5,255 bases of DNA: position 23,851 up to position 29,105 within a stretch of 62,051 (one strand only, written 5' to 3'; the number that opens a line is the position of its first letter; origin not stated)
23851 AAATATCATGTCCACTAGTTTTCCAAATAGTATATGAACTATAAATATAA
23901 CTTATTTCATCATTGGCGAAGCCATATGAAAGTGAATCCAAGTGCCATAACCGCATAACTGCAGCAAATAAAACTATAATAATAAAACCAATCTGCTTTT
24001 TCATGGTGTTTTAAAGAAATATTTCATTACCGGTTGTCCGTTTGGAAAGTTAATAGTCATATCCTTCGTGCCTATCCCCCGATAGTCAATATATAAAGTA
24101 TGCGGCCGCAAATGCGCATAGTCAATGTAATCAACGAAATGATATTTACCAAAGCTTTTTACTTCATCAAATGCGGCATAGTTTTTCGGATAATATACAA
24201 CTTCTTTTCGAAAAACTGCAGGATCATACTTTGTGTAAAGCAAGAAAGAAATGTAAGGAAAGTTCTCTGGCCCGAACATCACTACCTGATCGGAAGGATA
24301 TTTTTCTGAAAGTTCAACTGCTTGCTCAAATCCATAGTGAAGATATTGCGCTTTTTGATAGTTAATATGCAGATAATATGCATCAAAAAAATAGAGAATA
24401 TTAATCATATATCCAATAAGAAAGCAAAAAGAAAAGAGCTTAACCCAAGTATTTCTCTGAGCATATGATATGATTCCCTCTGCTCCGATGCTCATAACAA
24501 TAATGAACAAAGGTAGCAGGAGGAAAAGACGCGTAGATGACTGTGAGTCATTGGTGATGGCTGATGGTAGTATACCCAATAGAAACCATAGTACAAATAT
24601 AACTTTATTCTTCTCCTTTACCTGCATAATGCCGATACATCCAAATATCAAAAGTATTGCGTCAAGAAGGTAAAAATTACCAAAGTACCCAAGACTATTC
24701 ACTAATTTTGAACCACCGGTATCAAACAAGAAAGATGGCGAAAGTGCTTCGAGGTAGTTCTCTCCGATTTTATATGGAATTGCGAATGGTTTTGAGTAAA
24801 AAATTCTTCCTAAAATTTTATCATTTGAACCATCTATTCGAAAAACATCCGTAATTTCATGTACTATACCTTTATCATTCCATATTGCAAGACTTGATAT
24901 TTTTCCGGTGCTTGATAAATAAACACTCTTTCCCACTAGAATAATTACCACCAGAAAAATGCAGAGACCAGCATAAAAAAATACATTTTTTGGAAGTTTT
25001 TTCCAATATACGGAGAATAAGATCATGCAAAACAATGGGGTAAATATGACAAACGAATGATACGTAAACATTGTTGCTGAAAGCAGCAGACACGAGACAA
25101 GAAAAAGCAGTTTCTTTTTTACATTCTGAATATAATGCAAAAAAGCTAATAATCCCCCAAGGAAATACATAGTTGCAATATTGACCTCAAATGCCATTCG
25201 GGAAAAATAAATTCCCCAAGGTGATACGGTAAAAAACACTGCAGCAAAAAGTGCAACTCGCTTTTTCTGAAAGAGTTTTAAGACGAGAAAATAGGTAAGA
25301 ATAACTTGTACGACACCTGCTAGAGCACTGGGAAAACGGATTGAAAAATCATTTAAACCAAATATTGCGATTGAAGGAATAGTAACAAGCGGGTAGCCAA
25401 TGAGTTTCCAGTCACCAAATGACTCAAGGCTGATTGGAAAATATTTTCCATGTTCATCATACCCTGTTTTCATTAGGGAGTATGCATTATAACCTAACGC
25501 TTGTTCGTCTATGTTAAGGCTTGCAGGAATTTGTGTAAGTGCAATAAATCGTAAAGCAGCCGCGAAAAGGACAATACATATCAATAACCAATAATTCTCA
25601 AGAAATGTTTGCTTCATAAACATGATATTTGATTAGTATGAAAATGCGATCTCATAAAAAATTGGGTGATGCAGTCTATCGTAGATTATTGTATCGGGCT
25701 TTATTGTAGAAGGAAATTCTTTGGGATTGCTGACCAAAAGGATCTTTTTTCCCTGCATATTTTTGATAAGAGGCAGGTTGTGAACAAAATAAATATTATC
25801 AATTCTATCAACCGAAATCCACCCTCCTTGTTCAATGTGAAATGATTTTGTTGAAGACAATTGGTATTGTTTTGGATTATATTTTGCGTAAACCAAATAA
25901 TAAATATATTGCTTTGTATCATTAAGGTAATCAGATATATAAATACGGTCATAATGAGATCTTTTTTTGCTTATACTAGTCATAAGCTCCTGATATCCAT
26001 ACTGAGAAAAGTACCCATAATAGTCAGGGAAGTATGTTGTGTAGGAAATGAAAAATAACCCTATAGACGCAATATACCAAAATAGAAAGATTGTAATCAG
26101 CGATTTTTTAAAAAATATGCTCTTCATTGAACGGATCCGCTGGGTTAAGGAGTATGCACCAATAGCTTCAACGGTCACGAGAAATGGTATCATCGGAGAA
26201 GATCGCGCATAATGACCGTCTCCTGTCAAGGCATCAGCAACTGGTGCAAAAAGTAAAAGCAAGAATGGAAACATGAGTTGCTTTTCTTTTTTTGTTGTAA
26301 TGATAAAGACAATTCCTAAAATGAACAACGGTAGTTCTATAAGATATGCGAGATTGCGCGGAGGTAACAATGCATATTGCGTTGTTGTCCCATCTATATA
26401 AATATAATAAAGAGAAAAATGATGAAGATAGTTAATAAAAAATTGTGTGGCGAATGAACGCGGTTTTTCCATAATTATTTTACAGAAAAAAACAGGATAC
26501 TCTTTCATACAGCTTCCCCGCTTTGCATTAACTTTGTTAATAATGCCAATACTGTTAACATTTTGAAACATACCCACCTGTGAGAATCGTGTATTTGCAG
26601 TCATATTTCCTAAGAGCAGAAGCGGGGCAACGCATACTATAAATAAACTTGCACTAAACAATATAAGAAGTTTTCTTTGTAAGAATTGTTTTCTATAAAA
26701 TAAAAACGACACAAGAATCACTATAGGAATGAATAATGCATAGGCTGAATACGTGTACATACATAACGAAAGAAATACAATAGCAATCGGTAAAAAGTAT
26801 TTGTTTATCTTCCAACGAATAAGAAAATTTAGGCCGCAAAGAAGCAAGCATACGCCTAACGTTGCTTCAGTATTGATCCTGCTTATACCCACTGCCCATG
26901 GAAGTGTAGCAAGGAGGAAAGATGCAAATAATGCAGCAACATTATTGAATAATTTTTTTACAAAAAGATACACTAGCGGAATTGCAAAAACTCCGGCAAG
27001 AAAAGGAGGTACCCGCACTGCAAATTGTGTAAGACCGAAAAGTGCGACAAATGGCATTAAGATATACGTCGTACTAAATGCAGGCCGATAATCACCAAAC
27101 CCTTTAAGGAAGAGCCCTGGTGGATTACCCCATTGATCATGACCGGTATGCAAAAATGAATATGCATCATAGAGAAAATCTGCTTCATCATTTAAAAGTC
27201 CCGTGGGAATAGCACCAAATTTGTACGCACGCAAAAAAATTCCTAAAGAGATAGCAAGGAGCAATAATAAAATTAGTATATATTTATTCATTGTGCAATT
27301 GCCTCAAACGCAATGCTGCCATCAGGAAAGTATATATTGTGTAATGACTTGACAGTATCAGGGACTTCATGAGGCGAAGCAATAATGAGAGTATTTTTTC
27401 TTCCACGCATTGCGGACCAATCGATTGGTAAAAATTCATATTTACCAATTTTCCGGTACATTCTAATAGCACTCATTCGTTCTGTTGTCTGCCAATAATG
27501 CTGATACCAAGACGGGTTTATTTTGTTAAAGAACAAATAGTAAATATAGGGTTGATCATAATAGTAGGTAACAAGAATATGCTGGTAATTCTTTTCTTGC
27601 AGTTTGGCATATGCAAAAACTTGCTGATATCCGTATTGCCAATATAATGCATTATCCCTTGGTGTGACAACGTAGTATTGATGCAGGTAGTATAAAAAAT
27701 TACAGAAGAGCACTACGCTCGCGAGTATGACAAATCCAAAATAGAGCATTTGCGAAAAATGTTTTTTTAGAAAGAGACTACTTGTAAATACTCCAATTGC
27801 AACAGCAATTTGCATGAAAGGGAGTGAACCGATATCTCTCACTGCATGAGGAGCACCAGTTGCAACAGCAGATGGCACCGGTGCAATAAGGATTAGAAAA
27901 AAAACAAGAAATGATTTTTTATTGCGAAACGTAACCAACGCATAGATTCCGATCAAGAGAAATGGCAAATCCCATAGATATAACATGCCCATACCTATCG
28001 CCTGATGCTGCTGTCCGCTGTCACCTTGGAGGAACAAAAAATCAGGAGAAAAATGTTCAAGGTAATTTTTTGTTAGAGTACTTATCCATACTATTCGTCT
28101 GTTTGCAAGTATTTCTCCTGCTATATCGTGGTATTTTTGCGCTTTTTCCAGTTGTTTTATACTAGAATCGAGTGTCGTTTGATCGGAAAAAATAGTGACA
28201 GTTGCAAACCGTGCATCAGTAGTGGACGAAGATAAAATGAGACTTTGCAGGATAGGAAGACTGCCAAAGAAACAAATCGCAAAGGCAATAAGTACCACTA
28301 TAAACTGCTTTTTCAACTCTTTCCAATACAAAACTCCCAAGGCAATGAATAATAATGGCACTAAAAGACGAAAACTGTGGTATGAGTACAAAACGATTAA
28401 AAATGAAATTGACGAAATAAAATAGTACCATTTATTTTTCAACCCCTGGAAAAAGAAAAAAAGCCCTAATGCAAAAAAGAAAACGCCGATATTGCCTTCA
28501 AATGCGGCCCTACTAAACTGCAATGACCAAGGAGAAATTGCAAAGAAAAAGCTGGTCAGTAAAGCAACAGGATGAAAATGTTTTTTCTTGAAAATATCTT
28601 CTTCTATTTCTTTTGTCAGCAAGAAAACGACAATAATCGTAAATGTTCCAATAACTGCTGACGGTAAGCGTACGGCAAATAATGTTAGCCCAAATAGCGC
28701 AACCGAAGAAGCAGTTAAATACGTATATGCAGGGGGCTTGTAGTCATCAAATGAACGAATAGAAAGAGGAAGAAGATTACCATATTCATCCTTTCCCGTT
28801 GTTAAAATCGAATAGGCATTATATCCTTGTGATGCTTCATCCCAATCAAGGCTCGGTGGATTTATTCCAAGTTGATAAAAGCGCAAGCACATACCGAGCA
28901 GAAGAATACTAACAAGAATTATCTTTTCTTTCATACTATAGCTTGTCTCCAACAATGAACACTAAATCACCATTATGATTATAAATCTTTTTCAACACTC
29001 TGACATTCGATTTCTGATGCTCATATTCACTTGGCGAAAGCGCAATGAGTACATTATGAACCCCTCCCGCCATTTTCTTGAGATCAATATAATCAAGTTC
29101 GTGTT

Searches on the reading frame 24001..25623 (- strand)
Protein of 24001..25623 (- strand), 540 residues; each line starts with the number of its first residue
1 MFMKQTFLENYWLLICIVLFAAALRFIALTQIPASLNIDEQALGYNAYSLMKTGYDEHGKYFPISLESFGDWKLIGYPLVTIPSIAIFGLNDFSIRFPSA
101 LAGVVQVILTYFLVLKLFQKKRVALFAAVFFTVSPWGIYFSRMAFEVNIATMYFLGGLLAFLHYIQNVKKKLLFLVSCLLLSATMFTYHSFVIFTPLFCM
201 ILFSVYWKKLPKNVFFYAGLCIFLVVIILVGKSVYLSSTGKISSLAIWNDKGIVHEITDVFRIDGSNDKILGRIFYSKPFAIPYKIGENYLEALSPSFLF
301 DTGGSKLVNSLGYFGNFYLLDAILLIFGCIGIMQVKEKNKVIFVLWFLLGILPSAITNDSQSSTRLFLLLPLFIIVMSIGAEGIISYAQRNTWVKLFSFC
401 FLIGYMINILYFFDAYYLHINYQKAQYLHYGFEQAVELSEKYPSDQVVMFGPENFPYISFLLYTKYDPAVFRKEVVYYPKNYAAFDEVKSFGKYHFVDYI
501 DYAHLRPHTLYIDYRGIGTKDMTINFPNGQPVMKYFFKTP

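Call 36: search_protein_families(library=pfam, proteins=[window:24001-25623:-], max_evalue=0.001)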
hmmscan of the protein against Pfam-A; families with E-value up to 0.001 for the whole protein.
window:24001-25623:- (540 aa): 2 families
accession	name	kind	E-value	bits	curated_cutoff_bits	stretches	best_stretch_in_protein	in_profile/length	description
PF13231.12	PMT_2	-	5.6e-11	43.4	26.1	1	84-227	13-154/160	Dolichyl-phosphate-mannose-protein mannosyltransferase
PF02366.24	PMT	-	0.00032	20.8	22.7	1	16-226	2-228/245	Dolichyl-phosphate-mannose-protein mannosyltransferase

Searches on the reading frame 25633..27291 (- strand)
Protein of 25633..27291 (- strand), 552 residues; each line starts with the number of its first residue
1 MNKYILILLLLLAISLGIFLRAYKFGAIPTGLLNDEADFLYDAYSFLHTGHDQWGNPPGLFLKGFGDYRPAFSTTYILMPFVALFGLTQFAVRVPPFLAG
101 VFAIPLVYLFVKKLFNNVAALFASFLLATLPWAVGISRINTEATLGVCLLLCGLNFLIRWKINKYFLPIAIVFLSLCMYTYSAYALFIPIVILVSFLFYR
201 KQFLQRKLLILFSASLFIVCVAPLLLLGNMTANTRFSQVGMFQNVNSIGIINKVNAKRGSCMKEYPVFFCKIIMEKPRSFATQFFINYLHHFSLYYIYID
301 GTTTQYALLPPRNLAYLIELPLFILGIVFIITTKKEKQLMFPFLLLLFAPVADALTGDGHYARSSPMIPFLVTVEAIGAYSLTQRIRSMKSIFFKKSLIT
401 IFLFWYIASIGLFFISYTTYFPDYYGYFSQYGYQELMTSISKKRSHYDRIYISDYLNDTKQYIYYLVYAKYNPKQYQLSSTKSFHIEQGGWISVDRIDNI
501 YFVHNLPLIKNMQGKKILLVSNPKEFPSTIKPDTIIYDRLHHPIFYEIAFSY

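Call 64: search_protein_families(library=pfam, proteins=[window:25633-27291:-], max_evalue=0.001)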
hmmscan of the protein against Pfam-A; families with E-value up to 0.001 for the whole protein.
window:25633-27291:- (552 aa): 1 family
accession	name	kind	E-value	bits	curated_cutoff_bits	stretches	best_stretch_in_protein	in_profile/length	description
PF13231.12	PMT_2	-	1.1e-12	48.9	26.1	1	74-225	6-158/160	Dolichyl-phosphate-mannose-protein mannosyltransferase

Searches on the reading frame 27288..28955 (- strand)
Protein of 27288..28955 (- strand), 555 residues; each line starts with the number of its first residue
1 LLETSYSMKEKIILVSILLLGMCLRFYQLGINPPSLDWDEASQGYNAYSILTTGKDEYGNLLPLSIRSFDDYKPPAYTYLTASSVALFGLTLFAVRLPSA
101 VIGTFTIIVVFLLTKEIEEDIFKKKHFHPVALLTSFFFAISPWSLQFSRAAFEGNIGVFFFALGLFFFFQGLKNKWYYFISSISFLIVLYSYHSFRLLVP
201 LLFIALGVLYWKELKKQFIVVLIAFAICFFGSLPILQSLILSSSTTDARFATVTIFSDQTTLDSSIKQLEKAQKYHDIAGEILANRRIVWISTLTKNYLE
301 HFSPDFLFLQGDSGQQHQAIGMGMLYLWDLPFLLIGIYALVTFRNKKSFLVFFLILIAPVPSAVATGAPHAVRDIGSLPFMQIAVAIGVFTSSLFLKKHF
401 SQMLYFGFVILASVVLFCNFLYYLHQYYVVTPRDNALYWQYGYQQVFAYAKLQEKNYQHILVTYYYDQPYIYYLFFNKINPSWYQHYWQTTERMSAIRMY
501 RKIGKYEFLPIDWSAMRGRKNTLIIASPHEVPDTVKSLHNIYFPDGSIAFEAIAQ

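Call 64: search_protein_families(library=pfam, proteins=[window:27288-28955:-], max_evalue=0.001)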
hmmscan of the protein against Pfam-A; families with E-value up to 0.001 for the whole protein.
window:27288-28955:- (555 aa): 1 family
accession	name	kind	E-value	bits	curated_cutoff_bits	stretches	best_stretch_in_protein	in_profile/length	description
PF13231.12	PMT_2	-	6.8e-08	33.3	26.1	1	73-230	2-154/160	Dolichyl-phosphate-mannose-protein mannosyltransferase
